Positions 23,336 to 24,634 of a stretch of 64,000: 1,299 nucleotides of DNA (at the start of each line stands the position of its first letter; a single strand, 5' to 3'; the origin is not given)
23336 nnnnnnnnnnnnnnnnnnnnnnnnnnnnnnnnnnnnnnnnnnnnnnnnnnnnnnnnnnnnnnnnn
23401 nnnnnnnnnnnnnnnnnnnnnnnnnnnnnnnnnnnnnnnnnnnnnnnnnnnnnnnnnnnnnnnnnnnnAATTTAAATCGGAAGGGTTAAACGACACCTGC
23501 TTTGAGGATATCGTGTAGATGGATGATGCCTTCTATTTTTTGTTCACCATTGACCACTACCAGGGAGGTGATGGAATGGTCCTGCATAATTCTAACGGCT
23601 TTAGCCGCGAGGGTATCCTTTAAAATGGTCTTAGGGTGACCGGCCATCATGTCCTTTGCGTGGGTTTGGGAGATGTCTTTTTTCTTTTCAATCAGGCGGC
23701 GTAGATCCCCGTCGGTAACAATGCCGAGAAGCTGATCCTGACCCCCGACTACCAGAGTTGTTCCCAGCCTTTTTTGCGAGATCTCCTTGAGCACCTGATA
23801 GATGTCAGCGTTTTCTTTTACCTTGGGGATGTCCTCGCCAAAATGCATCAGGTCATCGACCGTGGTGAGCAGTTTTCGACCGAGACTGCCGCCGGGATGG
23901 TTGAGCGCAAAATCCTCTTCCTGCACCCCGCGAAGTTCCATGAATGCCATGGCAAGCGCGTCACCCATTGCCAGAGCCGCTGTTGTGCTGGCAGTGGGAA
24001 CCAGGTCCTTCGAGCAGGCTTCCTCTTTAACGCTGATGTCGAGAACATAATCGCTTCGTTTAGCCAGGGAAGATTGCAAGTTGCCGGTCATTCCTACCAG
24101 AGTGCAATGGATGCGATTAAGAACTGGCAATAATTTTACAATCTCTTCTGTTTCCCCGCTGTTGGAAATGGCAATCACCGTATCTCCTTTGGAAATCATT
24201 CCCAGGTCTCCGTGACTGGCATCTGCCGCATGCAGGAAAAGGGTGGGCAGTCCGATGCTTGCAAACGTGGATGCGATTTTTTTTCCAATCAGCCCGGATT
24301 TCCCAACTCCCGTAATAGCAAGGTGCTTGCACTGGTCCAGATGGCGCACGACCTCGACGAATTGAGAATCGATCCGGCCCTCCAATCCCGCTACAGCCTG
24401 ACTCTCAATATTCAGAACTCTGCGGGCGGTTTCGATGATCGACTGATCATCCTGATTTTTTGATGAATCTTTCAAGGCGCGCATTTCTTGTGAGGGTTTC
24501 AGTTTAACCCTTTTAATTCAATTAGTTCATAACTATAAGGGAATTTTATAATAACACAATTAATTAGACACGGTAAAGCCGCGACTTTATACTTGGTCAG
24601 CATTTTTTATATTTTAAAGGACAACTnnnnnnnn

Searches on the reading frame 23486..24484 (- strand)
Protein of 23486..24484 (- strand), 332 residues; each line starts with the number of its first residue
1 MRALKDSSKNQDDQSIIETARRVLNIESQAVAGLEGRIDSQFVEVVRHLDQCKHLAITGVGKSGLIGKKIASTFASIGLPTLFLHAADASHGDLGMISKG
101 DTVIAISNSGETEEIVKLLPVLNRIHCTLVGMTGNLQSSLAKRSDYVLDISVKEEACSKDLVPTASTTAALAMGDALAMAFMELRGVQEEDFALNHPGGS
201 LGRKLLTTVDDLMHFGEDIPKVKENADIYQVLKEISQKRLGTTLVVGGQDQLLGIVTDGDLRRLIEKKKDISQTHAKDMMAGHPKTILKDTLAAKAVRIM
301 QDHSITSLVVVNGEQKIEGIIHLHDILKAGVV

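Call 73: search_protein_families(library=pfam, proteins=[window:23486-24484:-], max_evalue=0.00001)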
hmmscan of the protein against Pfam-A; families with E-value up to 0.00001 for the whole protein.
window:23486-24484:- (332 aa): 2 families
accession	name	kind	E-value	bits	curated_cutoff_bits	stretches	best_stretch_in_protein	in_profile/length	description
PF01380.27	SIS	-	1e-25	90.5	25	1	49-180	2-131/131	SIS domain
PF00571.33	CBS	-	1.2e-19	70.8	24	2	276-329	1-54/57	CBS domain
